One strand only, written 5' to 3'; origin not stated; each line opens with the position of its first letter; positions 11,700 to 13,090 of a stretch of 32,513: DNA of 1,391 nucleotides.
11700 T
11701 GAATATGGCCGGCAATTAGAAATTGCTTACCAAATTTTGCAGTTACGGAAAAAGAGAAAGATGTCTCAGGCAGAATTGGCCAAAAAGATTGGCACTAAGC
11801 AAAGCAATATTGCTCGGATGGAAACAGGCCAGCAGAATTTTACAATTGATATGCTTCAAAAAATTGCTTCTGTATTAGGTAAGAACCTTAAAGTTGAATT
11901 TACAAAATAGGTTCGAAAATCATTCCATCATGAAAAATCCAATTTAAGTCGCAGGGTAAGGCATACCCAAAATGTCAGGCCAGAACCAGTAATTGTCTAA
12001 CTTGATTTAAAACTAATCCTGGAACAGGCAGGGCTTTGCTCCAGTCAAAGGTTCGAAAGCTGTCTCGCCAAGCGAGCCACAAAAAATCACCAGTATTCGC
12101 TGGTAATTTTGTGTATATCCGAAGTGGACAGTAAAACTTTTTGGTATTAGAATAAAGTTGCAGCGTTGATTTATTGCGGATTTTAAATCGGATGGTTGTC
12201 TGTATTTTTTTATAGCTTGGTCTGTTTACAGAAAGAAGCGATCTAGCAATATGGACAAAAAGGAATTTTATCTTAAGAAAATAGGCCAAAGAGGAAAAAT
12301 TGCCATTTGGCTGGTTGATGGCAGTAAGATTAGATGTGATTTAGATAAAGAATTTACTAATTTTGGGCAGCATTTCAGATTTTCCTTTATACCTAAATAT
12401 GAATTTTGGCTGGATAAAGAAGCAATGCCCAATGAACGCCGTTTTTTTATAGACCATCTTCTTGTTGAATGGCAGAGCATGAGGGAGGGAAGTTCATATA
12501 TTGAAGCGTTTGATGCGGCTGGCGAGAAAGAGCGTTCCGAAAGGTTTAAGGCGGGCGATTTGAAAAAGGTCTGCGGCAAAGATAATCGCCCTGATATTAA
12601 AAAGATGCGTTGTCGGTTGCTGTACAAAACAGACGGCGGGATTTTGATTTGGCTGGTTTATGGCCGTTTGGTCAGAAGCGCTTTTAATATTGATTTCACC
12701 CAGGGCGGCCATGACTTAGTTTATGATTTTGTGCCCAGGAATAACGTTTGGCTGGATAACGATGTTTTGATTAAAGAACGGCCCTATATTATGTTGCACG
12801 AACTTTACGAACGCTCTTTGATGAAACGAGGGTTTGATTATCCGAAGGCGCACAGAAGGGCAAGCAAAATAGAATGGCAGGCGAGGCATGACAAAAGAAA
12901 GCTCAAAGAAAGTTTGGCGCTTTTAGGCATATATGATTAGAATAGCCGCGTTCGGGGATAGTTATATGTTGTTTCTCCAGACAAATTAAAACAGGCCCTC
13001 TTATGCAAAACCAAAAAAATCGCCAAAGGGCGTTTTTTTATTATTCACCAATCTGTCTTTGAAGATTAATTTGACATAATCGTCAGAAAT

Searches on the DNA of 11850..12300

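Call 8: search_rna_families(source=window, start=11850, end=12300, threshold=evalue, max_evalue=10, show_alignments=4)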
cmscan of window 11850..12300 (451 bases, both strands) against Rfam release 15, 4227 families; matches with E-value up to 10: 3.
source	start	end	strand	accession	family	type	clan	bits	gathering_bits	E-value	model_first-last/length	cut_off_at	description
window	11971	12114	-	RF03119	dCoV-5UTR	Cis-reg;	CL00116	20.8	102.9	0.031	7-267/294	no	Deltacoronavirus 5'UTR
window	12167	12243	+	RF02733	ToxT_thermometer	Cis-reg; thermoregulator;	-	19.2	81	1.6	1-71/71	no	ToxT 5' UTR thermometer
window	12160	12190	+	RF01107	SBRMV1_UPD-PKf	Cis-reg;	-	14.6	39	6.9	1-27/27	no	Pseudoknot of upstream pseudoknot domain (UPD) of the 3'UTR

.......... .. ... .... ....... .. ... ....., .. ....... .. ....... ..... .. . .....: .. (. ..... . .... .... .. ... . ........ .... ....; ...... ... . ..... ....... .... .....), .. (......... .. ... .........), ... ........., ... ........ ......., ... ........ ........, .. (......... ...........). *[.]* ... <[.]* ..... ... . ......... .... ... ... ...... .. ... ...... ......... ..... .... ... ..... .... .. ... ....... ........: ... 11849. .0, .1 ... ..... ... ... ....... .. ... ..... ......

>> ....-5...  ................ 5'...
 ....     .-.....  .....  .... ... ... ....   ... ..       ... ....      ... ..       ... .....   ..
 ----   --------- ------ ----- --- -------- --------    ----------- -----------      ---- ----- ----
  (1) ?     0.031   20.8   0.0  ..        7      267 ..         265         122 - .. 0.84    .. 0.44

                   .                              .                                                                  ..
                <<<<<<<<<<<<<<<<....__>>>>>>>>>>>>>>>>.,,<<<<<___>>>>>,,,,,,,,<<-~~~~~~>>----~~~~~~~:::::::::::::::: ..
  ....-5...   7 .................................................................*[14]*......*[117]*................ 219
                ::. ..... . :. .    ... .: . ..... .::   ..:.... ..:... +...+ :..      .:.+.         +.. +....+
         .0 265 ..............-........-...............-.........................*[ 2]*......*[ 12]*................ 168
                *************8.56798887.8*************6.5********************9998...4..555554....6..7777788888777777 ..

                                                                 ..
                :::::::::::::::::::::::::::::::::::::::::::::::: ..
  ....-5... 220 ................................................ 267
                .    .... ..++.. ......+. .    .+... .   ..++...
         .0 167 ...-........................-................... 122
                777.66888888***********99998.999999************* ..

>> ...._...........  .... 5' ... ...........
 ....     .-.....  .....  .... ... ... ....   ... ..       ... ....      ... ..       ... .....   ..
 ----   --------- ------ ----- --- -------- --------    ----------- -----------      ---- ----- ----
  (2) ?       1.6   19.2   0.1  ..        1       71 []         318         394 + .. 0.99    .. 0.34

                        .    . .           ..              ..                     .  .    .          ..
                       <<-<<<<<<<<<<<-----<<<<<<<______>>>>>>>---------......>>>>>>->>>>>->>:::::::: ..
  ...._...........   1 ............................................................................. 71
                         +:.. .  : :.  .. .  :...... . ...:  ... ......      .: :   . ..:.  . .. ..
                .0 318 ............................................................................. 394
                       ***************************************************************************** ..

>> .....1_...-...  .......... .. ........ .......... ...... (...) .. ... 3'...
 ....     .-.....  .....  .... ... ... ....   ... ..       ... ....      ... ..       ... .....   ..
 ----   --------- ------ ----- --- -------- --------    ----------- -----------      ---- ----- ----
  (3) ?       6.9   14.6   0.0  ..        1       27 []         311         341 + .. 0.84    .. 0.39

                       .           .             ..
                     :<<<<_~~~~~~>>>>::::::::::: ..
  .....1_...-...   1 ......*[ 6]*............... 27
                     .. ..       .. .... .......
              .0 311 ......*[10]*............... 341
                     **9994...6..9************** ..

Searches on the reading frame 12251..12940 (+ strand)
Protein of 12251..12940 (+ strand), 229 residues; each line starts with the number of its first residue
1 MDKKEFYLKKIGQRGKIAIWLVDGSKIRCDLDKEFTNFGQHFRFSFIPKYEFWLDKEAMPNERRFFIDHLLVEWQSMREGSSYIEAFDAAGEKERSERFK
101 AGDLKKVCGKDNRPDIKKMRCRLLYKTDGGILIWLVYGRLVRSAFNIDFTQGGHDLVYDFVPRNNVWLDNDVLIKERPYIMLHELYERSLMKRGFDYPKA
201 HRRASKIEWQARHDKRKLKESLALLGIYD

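Call 38: search_protein_families(library=pfam, proteins=[window:12251-12937:+], max_evalue=0.01)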
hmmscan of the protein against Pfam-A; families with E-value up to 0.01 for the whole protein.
window:12251-12937:+ (229 aa): 0 families

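Call 52: find_encoding_contigs(protein=window:12251-12940:+, flank=10000, max_places=10)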
Protein window:12251-12940:+ (229 aa): 3 contigs read that carry it; 2 places shown.
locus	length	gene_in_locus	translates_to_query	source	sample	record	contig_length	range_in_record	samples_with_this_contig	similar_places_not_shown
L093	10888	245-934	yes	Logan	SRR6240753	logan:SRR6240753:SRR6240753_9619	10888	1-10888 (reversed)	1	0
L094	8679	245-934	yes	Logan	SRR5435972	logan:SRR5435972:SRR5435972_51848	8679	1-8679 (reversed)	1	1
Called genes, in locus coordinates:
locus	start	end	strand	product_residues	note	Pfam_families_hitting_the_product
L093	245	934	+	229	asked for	-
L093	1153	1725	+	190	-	PF07352:Phage_Mu_Gam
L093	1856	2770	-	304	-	PF01458:SUFBD_core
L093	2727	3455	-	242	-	PF02463:SMC_N (weak), PF00005:ABC_tran, PF13304:AAA_21 (weak)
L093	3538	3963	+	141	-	PF18920:DUF5671 (faint)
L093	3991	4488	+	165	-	-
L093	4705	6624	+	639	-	PF03030:H_PPase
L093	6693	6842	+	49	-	-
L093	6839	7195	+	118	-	PF17253:DUF5320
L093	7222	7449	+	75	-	-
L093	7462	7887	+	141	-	PF02579:Nitro_FeMo-Co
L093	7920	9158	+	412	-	PF01545:Cation_efflux, PF16916:ZT_dimer, PF02579:Nitro_FeMo-Co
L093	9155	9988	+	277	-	PF01656:CbiA, PF10609:ParA, PF13614:AAA_31 (weak), PF16575:CLP1_P (faint), PF12838:Fer4_7 (faint), PF14697:Fer4_21, PF13187:Fer4_9 (weak), PF00037:Fer4 (weak), +4 more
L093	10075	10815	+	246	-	-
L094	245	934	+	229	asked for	-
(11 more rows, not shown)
